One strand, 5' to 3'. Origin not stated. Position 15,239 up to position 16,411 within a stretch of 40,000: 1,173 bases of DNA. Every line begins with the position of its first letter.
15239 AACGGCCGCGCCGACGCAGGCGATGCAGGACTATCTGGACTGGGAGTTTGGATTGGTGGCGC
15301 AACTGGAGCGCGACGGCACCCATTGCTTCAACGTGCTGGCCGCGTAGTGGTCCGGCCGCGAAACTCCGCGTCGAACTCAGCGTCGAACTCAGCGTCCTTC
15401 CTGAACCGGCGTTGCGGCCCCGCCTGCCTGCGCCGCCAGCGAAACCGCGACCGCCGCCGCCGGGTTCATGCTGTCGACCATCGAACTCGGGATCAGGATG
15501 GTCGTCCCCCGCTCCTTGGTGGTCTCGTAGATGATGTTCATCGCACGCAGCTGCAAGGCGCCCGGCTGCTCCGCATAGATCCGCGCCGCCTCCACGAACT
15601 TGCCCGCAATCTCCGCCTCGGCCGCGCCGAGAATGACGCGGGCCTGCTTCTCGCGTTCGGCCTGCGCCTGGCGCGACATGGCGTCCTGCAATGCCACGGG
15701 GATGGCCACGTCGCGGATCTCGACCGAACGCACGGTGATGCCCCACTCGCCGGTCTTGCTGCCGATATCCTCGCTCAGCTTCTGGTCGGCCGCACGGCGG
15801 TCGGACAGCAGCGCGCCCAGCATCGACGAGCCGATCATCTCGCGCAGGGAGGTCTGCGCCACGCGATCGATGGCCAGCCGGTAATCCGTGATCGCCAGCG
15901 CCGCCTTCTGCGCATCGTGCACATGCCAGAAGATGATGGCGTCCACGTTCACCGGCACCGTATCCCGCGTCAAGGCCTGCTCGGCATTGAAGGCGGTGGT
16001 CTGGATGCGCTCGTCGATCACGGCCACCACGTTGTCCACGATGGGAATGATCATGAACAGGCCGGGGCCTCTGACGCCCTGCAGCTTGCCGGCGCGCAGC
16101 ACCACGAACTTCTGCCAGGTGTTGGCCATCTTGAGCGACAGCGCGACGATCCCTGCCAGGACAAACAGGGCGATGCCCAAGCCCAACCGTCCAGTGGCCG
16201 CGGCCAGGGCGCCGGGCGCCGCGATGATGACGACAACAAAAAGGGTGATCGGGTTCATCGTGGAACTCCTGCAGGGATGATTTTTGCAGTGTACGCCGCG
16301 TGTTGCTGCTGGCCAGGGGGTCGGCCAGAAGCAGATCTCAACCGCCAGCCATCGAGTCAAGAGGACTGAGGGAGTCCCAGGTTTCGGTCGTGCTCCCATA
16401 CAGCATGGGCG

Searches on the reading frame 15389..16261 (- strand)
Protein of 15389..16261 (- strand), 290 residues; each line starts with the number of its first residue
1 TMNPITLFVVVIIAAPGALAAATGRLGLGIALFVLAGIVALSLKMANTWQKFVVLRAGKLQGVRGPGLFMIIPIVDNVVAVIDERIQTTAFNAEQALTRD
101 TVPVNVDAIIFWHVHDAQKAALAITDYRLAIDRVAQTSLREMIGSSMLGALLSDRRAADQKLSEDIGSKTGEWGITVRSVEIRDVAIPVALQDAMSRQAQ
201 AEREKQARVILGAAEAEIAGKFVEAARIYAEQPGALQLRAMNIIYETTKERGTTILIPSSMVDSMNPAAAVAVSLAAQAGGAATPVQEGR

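Call 5: search_protein_families(library=pfam, proteins=[window:15389-16261:-], max_evalue=0.01)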
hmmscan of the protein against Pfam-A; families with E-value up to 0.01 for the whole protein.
window:15389-16261:- (290 aa): 2 families
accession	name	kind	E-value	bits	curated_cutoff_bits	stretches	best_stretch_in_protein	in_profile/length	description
PF01145.31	Band_7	-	1.1e-35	123.7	23.6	1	46-215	3-175/176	SPFH domain / Band 7 family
PF13421.11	Band_7_1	-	0.0029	17.7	24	1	131-200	137-208/211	SPFH domain-Band 7 family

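Call 13: find_related_loci(query=window:15389-16258:-, collection=genome_contigs, flank=10000)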
Query window:15389-16258:- (289 aa) in genome_contigs; peptide patterns used: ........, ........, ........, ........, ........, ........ (x = any residue, [..] = any of these).
599 stretches matched a pattern (row limit reached: there are more); 516 encode a relative of the query (tblastn E <= 1e-3); the best 80 are kept; 80 distinct loci.
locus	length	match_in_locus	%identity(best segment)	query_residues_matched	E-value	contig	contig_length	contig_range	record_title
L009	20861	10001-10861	82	1-287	7e-156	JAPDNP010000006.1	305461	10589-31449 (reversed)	Neisseriaceae bacterium JH1-16 contig6, whole genome shotgun sequence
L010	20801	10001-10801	84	1-267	2e-149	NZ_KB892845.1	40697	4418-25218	Uliginosibacterium gangwonense DSM 18521 B145DRAFT_scaffold_19.20, whole genome shotgun sequence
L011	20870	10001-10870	81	1-287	2e-148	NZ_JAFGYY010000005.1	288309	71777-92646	Pseudomonas sp. 30_B NODE_5_length_288309_cov_21.155478, whole genome shotgun sequence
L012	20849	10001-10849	82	1-283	2e-147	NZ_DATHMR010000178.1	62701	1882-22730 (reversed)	MAG: Dyella sp. isolate SMAG_U12637 k141_3463226, whole genome shotgun sequence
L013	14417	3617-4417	82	1-267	5e-147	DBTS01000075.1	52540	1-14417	MAG TPA_asm: Rhodocyclaceae bacterium UBA1310 UBA1310_contig_2625, whole genome shotgun sequence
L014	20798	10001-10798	83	1-266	2e-146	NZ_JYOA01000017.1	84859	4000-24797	Pseudomonas sp. 21 contig17, whole genome shotgun sequence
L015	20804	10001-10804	82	1-268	3e-145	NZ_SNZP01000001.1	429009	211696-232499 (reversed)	Paludibacterium purpuratum strain CECT 8976 Ga0244630_101, whole genome shotgun sequence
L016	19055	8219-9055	80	1-279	2e-145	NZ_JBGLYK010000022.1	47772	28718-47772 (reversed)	Pseudomonas sp. Pseusp97 strain CT11-97 NODE_22_length_47772_cov_59.984485, whole genome shotgun sequence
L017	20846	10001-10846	79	1-284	4e-145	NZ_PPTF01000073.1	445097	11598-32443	Chromobacterium sinusclupearum strain MWU13-2610 NODE89length445011cov25.722645, whole genome shotgun sequence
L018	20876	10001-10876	79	1-288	3e-143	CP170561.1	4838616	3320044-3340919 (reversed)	Burkholderiaceae bacterium UC74_6 chromosome, complete genome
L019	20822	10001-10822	80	1-274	2e-143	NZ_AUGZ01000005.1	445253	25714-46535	Paludibacterium yongneupense DSM 18731 G520DRAFT_scaffold00003.3_C, whole genome shotgun sequence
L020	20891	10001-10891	77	1-286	8e-143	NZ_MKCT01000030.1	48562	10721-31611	Chromobacterium sphagni strain IIBBL 14B-1 Cmus_14B-1.31, whole genome shotgun sequence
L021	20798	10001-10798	80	1-266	1e-142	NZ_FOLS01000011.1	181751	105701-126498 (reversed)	Pseudomonas citronellolis strain LMG 18378, whole genome shotgun sequence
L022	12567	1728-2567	78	1-278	4e-142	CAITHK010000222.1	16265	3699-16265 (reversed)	MAG: uncultured Burkholderiales bacterium isolate MJ1_bin-1164 genome assembly, contig: bin-1164:222/312, whole genome s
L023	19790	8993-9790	81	1-266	1e-140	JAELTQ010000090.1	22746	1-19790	Dyella sp. ASV24 NODE_90_length_22746_cov_12.173615, whole genome shotgun sequence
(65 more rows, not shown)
